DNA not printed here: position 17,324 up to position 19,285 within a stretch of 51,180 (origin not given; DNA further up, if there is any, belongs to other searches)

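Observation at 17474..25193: Compact accessory operon with a divergent Sel1-repeat gene: best candidate for an undescribed defence or stress system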

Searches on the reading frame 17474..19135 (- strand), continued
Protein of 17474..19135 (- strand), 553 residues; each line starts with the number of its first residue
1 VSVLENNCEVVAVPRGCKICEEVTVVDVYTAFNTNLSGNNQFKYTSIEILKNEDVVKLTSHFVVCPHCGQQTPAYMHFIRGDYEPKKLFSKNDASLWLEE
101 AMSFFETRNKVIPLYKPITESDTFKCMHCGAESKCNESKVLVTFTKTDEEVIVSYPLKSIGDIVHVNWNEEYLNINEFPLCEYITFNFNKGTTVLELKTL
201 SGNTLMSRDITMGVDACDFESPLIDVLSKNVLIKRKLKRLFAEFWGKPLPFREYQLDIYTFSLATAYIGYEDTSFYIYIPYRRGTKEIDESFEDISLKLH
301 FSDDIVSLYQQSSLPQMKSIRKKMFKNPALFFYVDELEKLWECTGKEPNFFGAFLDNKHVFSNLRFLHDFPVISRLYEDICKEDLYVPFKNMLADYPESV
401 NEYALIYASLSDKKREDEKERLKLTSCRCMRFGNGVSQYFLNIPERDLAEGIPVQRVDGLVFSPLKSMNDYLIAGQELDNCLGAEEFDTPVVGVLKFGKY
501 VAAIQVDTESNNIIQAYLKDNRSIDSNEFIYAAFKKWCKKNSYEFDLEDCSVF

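Call 49: find_encoding_contigs(protein=P0118, flank=10000, max_places=3)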
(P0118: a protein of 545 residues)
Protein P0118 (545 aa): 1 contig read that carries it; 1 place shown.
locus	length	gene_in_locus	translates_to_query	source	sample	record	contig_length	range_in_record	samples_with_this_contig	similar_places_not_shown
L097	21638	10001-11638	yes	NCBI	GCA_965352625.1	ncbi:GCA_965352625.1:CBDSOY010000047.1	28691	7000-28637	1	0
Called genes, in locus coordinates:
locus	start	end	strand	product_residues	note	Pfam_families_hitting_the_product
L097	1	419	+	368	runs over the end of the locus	PF07726:AAA_3 (weak)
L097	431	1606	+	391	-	PF13203:DUF2201_N, PF09967:DUF2201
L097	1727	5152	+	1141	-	PF00910:RNA_helicase (faint), PF13207:AAA_17 (faint), PF13671:AAA_33 (faint), PF00004:AAA, PF07724:AAA_2, PF07728:AAA_5, PF00004:AAA, PF01434:Peptidase_M41, +7 more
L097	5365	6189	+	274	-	-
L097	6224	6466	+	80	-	-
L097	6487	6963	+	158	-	PF10722:YbjN (weak)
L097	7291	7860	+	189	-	-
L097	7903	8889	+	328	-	PF02163:Peptidase_M50 (faint)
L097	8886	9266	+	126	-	-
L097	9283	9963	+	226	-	-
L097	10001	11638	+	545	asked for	-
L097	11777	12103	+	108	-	PF06949:DUF1292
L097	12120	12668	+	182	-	PF12850:Metallophos_2 (weak)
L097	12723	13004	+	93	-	-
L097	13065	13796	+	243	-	PF00149:Metallophos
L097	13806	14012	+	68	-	-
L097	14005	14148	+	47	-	-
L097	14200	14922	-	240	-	PF01881:Cas_Cas6_C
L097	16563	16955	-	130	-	PF01797:Y1_Tnp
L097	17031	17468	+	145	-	PF12844:HTH_19 (weak), PF13560:HTH_31 (weak), PF01381:HTH_3 (weak)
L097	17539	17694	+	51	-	-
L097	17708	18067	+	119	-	PF14198:TnpV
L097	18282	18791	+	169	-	PF00583:Acetyltransf_1, PF13420:Acetyltransf_4 (weak), PF13673:Acetyltransf_10, PF13508:Acetyltransf_7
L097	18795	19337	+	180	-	-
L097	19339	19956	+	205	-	PF00583:Acetyltransf_1, PF13508:Acetyltransf_7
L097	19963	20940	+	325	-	PF01636:APH, PF01633:Choline_kinase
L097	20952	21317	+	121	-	-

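Call 53: search_dna_similar(query=window:17474-19135:-, collection=plasmids, mode=protein, max_evalue=0.001, max_rows=20)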
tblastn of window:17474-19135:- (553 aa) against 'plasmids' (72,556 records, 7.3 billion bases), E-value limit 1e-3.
No match.

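Call 54: search_dna_similar(query=P0279, collection=plasmids, mode=protein, max_evalue=0.001, max_rows=20)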
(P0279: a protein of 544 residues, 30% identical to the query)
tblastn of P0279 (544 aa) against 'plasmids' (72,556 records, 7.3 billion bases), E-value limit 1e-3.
No match.

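Call 55: search_dna_similar(query=P0279, collection=phages, mode=protein, max_evalue=0.001, max_rows=20)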
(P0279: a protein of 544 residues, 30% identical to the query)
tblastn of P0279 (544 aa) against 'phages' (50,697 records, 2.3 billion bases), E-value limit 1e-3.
No match.

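Call 68: search_solved_structures(query=A3, max_evalue=5, show_alignments=2)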
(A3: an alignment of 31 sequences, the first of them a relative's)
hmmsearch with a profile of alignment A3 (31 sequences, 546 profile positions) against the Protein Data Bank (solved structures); distinct sequences matched with E-value up to 5: 0.

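Call 72: search_protein_families(library=padloc, proteins=[L092:1532-3541:+, L092:3585-4022:+, L092:4153-5097:+, L092:5143-6360:-, L092:6364-7158:-, L092:7172-8671:-, L092:8668-9864:-, L092:11822-12718:-, L092:13148-13999:+, L092:14089-15126:+], max_evalue=0.001)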
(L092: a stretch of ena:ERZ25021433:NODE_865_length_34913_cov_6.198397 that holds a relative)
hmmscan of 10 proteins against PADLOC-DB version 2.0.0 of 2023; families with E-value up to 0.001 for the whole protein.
L092:1532-3541:+ (669 aa): 5 families
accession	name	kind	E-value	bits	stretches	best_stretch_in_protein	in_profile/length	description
PDLC02196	IetA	-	4.6e-10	37.5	1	324-604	26-281/374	-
PDLC04232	IetA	-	2.9e-09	34.8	1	330-514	12-191/330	-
PDLC00915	TRIP13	-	2.6e-05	21.8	1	428-513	55-149/302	TRIP13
PDLC02195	IetA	-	8.2e-05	20.1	1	403-538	109-240/395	-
PDLC00914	TRIP13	-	0.00035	18.1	0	387-578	13-226/302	TRIP13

L092:3585-4022:+ (145 aa): 0 families

L092:4153-5097:+ (314 aa): 1 family
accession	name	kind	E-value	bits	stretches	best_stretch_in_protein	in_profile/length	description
PDLC04816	PDC-S02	-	9.6e-97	322.1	1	1-313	6-294/299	-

L092:5143-6360:- (405 aa): 0 families

L092:6364-7158:- (264 aa): 0 families

L092:7172-8671:- (499 aa): 1 family
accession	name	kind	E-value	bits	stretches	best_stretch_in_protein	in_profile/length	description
PDLC01611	Cas4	-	2.6e-06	25.8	1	68-158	31-108/158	"CAS-I,CAS-II,CAS-III,CAS-IV,CAS-V,CAS-VI; acquisition_associated"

L092:8668-9864:- (398 aa): 1 family
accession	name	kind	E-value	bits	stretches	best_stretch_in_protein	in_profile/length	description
PDLC02374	dGTPase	-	4e-46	156.1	2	30-251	23-233/395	-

L092:11822-12718:- (298 aa): 3 families
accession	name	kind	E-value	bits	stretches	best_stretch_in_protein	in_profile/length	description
PDLC02512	PglW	-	3.6e-06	23.1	1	82-139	44-98/1403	PglW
PDLC01968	CARF_PDDEXK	-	0.00043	17.5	0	57-106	243-292/361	-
PDLC01880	CARF4--CARF_PDDEXK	-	0.00065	17.1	0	49-107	236-293/364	-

L092:13148-13999:+ (283 aa): 104 families (the best 25 are shown)
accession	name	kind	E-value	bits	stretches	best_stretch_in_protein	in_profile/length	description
PDLC02980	AriA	-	6.8e-16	57.1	2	198-243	260-304/304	-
PDLC00290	PtuA1|PtuA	-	2.5e-14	51.5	2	195-254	268-326/414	AAA ATPase domain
PDLC04135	mad3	-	2e-13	48.6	2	42-82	17-58/374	mads_3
PDLC02979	AriA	-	3.3e-13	48.2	1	190-241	321-372/373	-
PDLC04164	AriA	-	5.1e-13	47.2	1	176-241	168-235/253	-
PDLC00273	PtuA1|PtuA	-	3.5e-12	44.1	1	145-243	168-270/375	AAA ATPase domain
PDLC03878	NsnB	-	5.1e-12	44.2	2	42-192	17-151/345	-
PDLC00283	PtuA1|PtuA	-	2.2e-11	41.5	1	192-241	293-343/448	AAA ATPase domain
PDLC00303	PtuA1|PtuA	-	2.7e-11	41.2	1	190-243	230-283/386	AAA ATPase domain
PDLC00285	PtuA1|PtuA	-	2.9e-11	41.3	1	193-267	280-356/432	AAA ATPase domain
PDLC02914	ATPase-Toprim_I-B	-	3.3e-11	41.1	1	166-243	171-249/443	-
PDLC04182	HEC-01A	-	4.8e-11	40.3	1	198-242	307-351/406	-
PDLC00266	PtuA1|PtuA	-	5.4e-11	40.4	1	168-242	300-380/483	AAA ATPase domain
PDLC02335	AbiLi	-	7.5e-11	39.6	1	43-243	73-242/326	AbiLi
PDLC00268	PtuA1|PtuA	-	1.2e-09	36.1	1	198-252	269-322/411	AAA ATPase domain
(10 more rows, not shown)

L092:14089-15126:+ (345 aa): 0 families

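Call 73: search_protein_families(library=padloc, proteins=[L090:7956-9950:+, L090:11713-12402:+, L094:4808-6127:-, L094:6247-7305:+, L094:7349-8440:+, L094:9055-9744:+, L097:431-1606:+, L097:1727-5152:+, L097:13065-13796:+], max_evalue=0.001)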
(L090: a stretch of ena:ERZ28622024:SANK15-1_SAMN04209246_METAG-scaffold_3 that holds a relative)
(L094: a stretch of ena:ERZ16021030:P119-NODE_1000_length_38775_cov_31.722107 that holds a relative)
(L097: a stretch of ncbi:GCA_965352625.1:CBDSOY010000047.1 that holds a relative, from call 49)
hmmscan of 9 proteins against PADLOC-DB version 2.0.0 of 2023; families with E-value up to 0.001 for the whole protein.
L090:7956-9950:+ (664 aa): 2 families
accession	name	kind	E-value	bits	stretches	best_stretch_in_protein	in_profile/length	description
PDLC02196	IetA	-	6e-06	23.9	1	364-539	66-231/374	-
PDLC04232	IetA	-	2.7e-05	21.7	1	427-502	114-184/330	-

L090:11713-12402:+ (229 aa): 0 families

L094:4808-6127:- (439 aa): 4 families
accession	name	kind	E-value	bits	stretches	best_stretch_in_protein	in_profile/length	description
PDLC02196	IetA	-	8.2e-21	72.8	1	9-238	93-325/374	-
PDLC02195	IetA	-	1.8e-15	55.1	1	10-211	109-313/395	-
PDLC04232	IetA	-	8.7e-09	33.2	1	13-208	91-290/330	-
PDLC04231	IetA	-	0.00013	19.9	1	39-166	118-249/262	-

L094:6247-7305:+ (352 aa): 2 families
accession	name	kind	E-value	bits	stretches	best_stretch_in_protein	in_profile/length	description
PDLC01652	WYL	-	3.7e-28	96.9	1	152-343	14-159/162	"CAS-I,CAS-II,CAS-III,CAS-IV,CAS-V,CAS-VI; associated_signaling"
PDLC01457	WYL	-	2.3e-15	54.8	1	12-333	4-228/229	"CAS-I,CAS-II,CAS-III,CAS-IV,CAS-V,CAS-VI; associated_signaling"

L094:7349-8440:+ (363 aa): 8 families
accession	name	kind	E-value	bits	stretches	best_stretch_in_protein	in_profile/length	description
PDLC04983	PDC-S26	-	2.1e-45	153.8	1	10-307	11-309/413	-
PDLC04980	PDC-S26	-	1.1e-39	135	1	11-300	8-310/389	-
PDLC04974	PDC-S26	-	4.1e-34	116.5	1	9-269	7-274/401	-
PDLC04977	PDC-S26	-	2.6e-19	67.6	1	2-209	2-212/400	-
PDLC04972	PDC-S26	-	1.5e-16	58.8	1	2-218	2-221/397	-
PDLC04976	PDC-S26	-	5.5e-11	40.2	1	26-244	29-270/451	-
PDLC04975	PDC-S26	-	6.9e-10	36.8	1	41-278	34-259/351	-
PDLC04971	PDC-S26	-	2.2e-05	21.5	1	9-169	14-191/415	-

L094:9055-9744:+ (229 aa): 0 families

L097:431-1606:+ (391 aa): 0 families

L097:1727-5152:+ (1141 aa): 12 families
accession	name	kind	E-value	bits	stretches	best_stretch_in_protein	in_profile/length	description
PDLC02196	IetA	-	1.6e-39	134.4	2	688-955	68-323/374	-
PDLC04232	IetA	-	1.2e-34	118.2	2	690-953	64-316/330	-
PDLC02195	IetA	-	6.8e-30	102.6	2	685-941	78-324/395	-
PDLC03838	DolB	-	2.9e-24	84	2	183-350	124-278/375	-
PDLC04231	IetA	-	3.6e-23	80.7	2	739-894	113-260/262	-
PDLC04606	PDC-M37B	-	8.6e-23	79.1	1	123-364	72-308/390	-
PDLC04605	PDC-M37B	-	3.5e-17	60.7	1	24-364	116-438/518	-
PDLC00915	TRIP13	-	6.7e-15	53.3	1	746-891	66-221/302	TRIP13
PDLC00914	TRIP13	-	5.4e-09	33.9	1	746-911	74-248/302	TRIP13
PDLC03920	MkoA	-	2.6e-07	27.3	1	633-762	525-650/1112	-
PDLC04140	mad8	-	1.1e-05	23.1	0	745-786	29-76/314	mads_8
PDLC01993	RtcR--CARF_AAA_HTH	-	0.0001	18.9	0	231-344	204-323/523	-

L097:13065-13796:+ (243 aa): 0 families
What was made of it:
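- Closest known: Two-gene ATPase-plus-effector defence systems: IetAS and Dodola. Same: The AAA partners of distant p5 homologues hit IetA more strongly (E 8e-21 and 2e-39, call 73).
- L097: MoxR, DUF2201, a 1141-aa IetA-like AAA-M41 protein (E 2e-39), an M50-like protein, two MPEs, Cas6 and TnpV (calls 49, 73).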

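Call 88: fold_search(model_id=the predicted structure, library=viral)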
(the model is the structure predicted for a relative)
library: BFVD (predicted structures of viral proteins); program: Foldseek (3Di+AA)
matches with E <= 10: 482; with E <= 0.001: 5
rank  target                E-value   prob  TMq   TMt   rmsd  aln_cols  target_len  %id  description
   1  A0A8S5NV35            3.2e-10  1.00  0.27  0.27  18.0       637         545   12  PcfJ like protein [Myoviridae sp. ctiu99]
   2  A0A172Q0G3            3.2e-06  1.00  0.18  0.18  25.5       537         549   14  PcfJ-like protein [Acinetobacter phage vB_AbaM_ME3]
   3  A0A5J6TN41            1.1e-05  1.00  0.20  0.23  14.3       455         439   12  (no name in the UniProt tables at hand)
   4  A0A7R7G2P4            3.0e-05  0.99  0.20  0.17  19.8       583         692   14  (no name in the UniProt tables at hand)
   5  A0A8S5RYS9            5.6e-04  0.90  0.17  0.19  19.4       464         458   14  PcfJ-like protein [Myoviridae sp. ctNQV2]
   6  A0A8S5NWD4            1.8e-03  0.82  0.18  0.22  22.5       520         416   12  PcfJ like protein [Siphoviridae sp. ctTnV63]
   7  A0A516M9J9            2.3e-02  0.25  0.15  0.15  22.2       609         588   11  (no name in the UniProt tables at hand)
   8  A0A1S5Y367            2.4e-02  0.13  0.12  0.09  27.2       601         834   11  Acyltransferase [uncultured archaeal virus]
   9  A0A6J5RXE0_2          5.2e-02  0.11  0.09  0.05  19.8       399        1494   12  Uncharacterized protein [uncultured Caudovirales phage]
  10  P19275                8.3e-02  0.07  0.06  0.06  19.1       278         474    7  Viral protein TPX [Thermoproteus tenax virus 1 (strain VT3)]
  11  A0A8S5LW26            8.7e-02  0.11  0.07  0.09  22.9       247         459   11  Uncharacterized protein [Podoviridae sp. ctoyw14]
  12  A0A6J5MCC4            1.2e-01  0.08  0.08  0.09  22.1       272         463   10  Concanavalin A-like lectin/glucanases superfamily [uncultured Caudovirales phage]
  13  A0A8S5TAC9            1.4e-01  0.08  0.10  0.13  21.2       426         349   10  DUF4236 domain-containing protein [Siphoviridae sp. ctGz830]
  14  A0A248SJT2            2.0e-01  0.23  0.12  0.17  18.2       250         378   12  (no name in the UniProt tables at hand)
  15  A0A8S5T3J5            2.5e-01  0.51  0.08  0.27   6.1        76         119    9  Uncharacterized protein [Myoviridae sp. ctqfO1]
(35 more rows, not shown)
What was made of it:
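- On PcfJ-like (PF14284): Foldseek against BFVD: four of the top six hits are annotated PcfJ-like phage proteins, E 3e-10 to 2e-3, probability 0.82-1.00 (call 88).
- Closest known: PcfJ-like proteins. Same: The whole-protein model matches predicted phage PcfJ-like structures (E 3e-10 and 3e-6, call 88).
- Canonical PcfJ-like proteins are encoded by conjugative plasmids and phages themselves (call 88 and the Pfam family name), so the ancestral role may serve the element.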

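Call 100: find_related_loci(query=A1, collection=viral_contigs, flank=10000)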
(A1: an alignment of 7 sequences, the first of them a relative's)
Query A1 (551 aa) in viral_contigs; peptide patterns used: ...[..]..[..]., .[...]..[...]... (x = any residue, [..] = any of these).
32 stretches matched a pattern, but none encodes a relative of the query by tblastn (E <= 1e-3).

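Call 101: find_related_loci(query=P0279, collection=viral_contigs, flank=10000)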
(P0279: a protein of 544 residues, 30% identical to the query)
Query P0279 (544 aa) in viral_contigs; peptide patterns used: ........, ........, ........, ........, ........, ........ (x = any residue, [..] = any of these).
2 stretches matched a pattern, but none encodes a relative of the query by tblastn (E <= 1e-3).

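Call 102: find_related_loci(query=P0311, collection=viral_contigs, flank=10000)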
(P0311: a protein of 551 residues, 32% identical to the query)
Query P0311 (551 aa) in viral_contigs; peptide patterns used: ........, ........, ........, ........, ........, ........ (x = any residue, [..] = any of these).
3 stretches matched a pattern, but none encodes a relative of the query by tblastn (E <= 1e-3).
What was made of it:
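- Tried and rejected: IMG/VR scans with A1, P0279 and P0311 also found none (calls 100-102).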
